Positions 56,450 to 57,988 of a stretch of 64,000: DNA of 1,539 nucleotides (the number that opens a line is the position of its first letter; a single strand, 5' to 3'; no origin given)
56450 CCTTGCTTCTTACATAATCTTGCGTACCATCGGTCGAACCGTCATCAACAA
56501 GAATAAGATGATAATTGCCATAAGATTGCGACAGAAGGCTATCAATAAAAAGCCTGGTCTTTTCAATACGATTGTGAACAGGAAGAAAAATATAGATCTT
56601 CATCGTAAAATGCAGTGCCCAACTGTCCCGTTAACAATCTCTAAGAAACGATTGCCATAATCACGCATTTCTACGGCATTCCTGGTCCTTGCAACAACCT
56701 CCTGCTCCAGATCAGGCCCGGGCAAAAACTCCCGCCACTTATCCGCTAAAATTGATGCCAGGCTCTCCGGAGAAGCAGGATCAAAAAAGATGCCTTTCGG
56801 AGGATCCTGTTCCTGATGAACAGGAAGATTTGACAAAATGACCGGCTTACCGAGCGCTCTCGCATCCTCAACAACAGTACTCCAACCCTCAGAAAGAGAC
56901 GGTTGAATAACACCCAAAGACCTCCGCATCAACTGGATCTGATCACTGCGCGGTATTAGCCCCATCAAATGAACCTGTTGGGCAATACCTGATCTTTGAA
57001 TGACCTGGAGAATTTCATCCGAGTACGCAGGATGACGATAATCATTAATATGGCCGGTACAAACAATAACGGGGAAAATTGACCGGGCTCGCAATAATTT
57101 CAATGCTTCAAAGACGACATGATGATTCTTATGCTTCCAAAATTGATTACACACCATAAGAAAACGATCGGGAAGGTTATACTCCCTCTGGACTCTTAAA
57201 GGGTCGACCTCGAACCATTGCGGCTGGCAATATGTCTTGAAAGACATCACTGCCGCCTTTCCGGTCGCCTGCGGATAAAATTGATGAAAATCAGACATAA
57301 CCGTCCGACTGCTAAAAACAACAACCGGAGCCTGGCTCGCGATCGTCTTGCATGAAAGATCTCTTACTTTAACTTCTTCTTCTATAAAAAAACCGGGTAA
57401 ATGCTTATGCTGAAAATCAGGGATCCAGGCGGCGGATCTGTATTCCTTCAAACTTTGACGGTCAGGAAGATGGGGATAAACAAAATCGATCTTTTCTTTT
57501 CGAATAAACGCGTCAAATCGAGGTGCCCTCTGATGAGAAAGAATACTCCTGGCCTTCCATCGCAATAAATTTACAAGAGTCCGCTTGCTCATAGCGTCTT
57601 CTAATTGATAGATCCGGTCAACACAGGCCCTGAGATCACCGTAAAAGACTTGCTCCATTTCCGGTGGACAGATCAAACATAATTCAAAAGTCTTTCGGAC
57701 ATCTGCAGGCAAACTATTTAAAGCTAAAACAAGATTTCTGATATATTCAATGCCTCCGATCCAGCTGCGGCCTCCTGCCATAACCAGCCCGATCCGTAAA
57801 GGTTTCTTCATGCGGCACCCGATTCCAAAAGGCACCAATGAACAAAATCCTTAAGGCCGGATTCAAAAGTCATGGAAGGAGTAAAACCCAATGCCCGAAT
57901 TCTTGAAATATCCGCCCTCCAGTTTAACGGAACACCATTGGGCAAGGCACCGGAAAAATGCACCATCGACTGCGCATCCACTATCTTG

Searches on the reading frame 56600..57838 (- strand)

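Call 76: search_protein_families(library=pfam, proteins=[window:56600-57838:-], max_evalue=0.00001)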
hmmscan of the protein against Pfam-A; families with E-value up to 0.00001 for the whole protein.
window:56600-57838:- (412 aa): 2 families
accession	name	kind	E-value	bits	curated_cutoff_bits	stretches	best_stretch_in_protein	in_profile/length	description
PF00534.26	Glycos_transf_1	-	3.6e-13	49.9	26.4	1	221-363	12-151/172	Glycosyl transferases group 1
PF13692.12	Glyco_trans_1_4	-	2.1e-11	44.7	27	1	226-363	4-135/142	Glycosyl transferases group 1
